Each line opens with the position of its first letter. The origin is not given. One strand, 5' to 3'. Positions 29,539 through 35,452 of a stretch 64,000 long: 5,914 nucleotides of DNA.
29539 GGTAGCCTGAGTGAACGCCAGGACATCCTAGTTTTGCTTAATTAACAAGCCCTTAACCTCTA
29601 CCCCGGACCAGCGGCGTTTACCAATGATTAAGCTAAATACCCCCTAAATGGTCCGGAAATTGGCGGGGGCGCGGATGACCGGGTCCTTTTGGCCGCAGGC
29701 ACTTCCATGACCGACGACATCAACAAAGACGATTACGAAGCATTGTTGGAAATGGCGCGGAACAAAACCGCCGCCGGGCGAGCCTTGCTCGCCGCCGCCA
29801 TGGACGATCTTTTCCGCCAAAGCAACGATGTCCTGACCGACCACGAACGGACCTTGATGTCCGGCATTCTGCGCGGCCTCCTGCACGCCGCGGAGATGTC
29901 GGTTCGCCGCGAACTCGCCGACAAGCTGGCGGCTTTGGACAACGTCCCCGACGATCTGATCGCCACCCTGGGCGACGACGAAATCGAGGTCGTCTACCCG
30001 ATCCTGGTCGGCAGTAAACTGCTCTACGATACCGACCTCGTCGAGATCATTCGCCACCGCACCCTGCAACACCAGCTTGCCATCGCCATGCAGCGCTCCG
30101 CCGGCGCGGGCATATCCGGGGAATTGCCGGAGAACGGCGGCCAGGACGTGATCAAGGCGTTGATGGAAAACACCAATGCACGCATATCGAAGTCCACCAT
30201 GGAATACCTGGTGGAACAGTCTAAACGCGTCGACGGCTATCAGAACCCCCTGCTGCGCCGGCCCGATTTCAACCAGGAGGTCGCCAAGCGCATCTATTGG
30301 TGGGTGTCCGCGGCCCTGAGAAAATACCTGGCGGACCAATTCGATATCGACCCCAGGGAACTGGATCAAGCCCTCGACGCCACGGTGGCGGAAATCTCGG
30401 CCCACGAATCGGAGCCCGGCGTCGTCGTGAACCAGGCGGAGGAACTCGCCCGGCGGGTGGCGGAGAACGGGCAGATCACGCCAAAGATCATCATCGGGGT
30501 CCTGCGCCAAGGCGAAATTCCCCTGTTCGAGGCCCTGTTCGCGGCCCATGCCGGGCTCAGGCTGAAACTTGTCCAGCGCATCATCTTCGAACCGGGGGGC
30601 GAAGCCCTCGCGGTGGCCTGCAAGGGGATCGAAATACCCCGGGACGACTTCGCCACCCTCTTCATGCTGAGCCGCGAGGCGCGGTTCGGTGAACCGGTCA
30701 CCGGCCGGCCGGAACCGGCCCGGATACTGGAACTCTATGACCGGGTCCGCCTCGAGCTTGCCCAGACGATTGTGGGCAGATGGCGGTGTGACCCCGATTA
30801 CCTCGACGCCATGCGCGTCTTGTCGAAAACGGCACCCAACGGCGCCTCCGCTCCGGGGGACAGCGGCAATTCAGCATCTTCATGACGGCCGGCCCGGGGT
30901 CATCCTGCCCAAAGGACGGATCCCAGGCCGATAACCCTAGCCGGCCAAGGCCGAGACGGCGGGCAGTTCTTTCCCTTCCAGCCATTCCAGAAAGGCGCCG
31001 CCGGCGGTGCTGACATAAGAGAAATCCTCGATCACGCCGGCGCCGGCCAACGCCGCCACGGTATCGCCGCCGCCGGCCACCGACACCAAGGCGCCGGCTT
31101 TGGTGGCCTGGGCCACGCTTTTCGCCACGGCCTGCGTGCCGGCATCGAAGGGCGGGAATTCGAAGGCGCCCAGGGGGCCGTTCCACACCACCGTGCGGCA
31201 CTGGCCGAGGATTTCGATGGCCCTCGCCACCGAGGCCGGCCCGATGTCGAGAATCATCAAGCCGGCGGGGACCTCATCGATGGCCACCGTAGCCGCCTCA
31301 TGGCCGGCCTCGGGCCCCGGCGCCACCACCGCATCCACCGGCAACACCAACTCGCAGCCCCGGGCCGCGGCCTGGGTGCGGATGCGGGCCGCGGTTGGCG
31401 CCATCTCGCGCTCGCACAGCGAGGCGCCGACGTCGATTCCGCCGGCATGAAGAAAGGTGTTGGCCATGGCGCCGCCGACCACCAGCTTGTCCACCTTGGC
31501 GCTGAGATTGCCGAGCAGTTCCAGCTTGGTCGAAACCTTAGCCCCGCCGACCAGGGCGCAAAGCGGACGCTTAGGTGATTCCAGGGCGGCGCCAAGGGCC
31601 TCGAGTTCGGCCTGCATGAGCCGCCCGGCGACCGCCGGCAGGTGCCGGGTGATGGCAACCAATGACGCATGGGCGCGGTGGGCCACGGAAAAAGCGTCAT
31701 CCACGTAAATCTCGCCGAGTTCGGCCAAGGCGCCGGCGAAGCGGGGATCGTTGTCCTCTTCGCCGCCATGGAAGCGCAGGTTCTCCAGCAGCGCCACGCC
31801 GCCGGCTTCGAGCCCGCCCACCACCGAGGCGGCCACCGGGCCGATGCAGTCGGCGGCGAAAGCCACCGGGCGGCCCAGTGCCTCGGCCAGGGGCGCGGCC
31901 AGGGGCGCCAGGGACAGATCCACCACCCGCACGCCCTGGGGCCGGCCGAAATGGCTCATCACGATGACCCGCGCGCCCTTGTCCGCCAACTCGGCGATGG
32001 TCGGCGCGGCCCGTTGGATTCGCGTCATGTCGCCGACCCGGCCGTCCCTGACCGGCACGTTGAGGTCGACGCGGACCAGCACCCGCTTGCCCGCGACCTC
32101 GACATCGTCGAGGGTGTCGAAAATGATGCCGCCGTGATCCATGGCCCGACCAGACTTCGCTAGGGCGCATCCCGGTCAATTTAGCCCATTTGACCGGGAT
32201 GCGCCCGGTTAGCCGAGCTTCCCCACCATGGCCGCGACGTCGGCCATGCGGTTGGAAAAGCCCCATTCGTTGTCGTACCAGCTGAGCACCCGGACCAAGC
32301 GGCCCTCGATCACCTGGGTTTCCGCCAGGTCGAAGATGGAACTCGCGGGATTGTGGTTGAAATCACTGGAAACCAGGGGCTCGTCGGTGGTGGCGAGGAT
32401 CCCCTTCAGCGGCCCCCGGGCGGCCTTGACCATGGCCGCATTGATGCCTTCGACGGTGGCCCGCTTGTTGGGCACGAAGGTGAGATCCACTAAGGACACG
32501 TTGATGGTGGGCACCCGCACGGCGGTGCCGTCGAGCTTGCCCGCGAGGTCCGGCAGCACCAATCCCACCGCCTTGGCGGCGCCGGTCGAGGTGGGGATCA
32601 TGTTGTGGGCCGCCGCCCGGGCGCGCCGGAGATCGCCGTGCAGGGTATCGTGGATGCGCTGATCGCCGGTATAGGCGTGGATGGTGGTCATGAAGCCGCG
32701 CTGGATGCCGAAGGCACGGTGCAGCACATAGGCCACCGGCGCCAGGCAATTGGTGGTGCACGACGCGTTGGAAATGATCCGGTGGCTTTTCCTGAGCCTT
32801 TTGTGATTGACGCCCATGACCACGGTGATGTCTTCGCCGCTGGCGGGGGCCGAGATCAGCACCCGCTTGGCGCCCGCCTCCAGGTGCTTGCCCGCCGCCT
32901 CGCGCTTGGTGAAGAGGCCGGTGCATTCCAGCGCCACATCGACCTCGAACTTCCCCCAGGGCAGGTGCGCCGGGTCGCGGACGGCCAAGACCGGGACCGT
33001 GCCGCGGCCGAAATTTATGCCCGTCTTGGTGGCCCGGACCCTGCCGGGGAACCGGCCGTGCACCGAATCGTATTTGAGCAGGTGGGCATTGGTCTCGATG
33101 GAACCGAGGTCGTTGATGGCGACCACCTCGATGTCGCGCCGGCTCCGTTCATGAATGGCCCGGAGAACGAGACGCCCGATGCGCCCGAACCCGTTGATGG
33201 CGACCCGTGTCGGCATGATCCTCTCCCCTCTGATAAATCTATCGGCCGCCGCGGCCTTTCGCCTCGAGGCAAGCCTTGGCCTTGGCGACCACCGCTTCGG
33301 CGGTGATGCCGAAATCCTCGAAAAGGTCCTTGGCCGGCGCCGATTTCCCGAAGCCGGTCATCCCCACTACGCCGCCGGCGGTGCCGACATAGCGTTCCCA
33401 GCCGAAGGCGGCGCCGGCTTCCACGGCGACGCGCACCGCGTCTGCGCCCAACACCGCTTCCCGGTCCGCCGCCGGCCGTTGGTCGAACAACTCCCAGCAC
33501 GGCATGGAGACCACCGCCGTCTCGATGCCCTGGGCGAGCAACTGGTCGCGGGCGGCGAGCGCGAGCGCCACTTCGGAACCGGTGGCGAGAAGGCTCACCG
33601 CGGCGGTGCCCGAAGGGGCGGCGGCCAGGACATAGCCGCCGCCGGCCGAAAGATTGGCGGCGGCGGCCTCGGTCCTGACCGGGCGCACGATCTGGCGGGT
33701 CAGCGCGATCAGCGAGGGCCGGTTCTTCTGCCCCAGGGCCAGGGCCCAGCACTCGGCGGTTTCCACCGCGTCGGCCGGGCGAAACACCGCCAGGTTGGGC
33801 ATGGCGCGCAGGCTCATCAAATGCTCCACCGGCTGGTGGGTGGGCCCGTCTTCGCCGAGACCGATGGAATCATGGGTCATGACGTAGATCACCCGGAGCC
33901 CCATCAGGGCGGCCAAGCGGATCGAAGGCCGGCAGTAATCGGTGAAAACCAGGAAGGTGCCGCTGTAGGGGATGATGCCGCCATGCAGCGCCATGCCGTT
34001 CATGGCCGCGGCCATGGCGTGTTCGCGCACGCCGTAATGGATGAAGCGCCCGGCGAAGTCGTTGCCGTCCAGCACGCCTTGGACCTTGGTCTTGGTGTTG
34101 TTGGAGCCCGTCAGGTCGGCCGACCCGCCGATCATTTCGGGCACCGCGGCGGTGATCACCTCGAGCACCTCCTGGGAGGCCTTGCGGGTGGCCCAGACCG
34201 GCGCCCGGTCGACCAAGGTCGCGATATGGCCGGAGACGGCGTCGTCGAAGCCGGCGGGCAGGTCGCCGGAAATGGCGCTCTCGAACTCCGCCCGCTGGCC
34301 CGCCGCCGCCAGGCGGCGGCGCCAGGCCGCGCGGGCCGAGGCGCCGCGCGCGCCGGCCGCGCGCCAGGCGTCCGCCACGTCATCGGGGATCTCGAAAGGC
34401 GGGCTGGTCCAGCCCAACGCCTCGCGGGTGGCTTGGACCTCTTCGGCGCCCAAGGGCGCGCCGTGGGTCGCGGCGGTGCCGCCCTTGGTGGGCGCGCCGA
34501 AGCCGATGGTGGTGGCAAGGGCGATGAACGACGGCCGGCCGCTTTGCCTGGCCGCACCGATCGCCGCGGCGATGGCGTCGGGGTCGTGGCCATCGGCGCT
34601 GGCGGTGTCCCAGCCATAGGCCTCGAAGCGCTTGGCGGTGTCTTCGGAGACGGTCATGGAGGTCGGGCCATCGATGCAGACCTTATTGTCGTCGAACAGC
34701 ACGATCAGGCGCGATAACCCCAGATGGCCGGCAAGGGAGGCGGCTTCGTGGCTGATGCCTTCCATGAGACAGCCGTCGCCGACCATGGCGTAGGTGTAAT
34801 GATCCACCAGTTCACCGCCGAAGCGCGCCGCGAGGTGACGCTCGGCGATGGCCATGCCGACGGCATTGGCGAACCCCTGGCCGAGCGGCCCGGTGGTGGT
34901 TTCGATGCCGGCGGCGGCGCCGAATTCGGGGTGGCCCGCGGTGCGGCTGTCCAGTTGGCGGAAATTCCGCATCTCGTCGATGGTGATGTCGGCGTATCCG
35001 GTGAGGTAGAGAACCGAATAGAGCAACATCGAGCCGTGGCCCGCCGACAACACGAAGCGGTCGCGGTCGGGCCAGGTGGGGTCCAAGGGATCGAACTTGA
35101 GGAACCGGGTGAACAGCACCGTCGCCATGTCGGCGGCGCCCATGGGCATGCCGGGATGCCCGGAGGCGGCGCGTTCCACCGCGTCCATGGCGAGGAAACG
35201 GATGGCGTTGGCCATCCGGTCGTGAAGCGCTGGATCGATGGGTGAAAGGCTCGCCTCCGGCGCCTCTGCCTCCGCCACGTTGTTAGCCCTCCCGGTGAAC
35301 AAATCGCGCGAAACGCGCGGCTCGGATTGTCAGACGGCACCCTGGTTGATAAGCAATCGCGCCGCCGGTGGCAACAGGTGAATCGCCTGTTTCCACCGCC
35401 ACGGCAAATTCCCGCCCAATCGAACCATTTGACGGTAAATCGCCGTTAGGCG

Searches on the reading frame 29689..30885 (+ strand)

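Call 77: search_protein_families(library=pfam, proteins=[window:29689-30885:+], max_evalue=0.00001)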
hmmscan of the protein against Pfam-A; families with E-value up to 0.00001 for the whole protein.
window:29689-30885:+ (398 aa): 1 family
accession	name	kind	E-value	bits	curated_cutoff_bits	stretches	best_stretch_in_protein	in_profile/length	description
PF10098.14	DUF2336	-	4.1e-54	184.2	34.6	1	103-362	3-261/262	Uncharacterised protein conserved in bacteria (DUF2336)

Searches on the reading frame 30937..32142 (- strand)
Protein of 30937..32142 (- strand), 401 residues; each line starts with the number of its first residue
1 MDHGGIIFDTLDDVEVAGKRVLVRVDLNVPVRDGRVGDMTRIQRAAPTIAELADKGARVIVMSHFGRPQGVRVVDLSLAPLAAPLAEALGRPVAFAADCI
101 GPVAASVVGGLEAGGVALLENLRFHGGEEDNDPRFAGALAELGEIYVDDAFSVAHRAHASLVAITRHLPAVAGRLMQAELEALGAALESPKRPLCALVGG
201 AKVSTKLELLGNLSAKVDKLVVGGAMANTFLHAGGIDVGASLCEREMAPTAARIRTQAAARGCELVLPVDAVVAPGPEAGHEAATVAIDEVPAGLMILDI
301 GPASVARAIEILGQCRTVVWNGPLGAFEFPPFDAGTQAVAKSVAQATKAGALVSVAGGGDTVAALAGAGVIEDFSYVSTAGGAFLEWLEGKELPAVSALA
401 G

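Call 77: search_protein_families(library=pfam, proteins=[window:30937-32142:-], max_evalue=0.00001)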
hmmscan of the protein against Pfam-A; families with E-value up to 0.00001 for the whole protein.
window:30937-32142:- (401 aa): 1 family
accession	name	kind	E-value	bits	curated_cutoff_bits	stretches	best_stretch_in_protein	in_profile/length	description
PF00162.24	PGK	-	5.7e-143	476.9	27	1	11-391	1-379/379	Phosphoglycerate kinase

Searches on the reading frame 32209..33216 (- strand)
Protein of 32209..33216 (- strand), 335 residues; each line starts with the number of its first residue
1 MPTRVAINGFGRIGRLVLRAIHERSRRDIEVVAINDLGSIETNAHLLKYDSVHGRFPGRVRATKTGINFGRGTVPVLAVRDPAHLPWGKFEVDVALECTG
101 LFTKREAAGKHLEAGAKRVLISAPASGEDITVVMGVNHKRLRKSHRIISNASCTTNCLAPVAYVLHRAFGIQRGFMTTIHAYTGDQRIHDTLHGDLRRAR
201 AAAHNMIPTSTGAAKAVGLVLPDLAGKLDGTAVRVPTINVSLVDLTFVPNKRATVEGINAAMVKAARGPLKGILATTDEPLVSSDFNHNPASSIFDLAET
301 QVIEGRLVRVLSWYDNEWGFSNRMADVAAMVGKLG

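Call 77: search_protein_families(library=pfam, proteins=[window:32209-33216:-], max_evalue=0.00001)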
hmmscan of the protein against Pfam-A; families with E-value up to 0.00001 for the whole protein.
window:32209-33216:- (335 aa): 2 families
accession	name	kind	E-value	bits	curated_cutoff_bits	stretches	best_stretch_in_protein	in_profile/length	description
PF02800.25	Gp_dh_C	-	6.3e-66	221.3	24.4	1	158-314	1-158/158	Glyceraldehyde 3-phosphate dehydrogenase, C-terminal domain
PF00044.30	Gp_dh_N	-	2e-36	124.7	31.7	1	4-104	2-100/101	Glyceraldehyde 3-phosphate dehydrogenase, NAD binding domain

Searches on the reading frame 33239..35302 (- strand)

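Call 77: search_protein_families(library=pfam, proteins=[window:33239-35302:-], max_evalue=0.00001)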
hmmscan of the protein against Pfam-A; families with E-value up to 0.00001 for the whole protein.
window:33239-35302:- (687 aa): 5 families
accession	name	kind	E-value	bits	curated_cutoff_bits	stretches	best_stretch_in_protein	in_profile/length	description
PF00456.26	Transketolase_N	-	3.2e-138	460.7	22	1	27-341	2-326/334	Transketolase, thiamine diphosphate binding domain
PF02779.29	Transket_pyr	-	3.4e-56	190.1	27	1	371-540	4-173/174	Transketolase, pyrimidine binding domain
PF22613.1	Transketolase_C_1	-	1.9e-37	128.4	27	1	555-667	1-113/113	Transketolase-like TK C-terminal domain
PF02780.25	Transketolase_C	-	3.8e-12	46.6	25.9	1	568-671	11-124/124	Transketolase, C-terminal domain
PF13292.11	DXP_synthase_N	-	2.9e-06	27.2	21.2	0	26-211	17-176/274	1-deoxy-D-xylulose-5-phosphate synthase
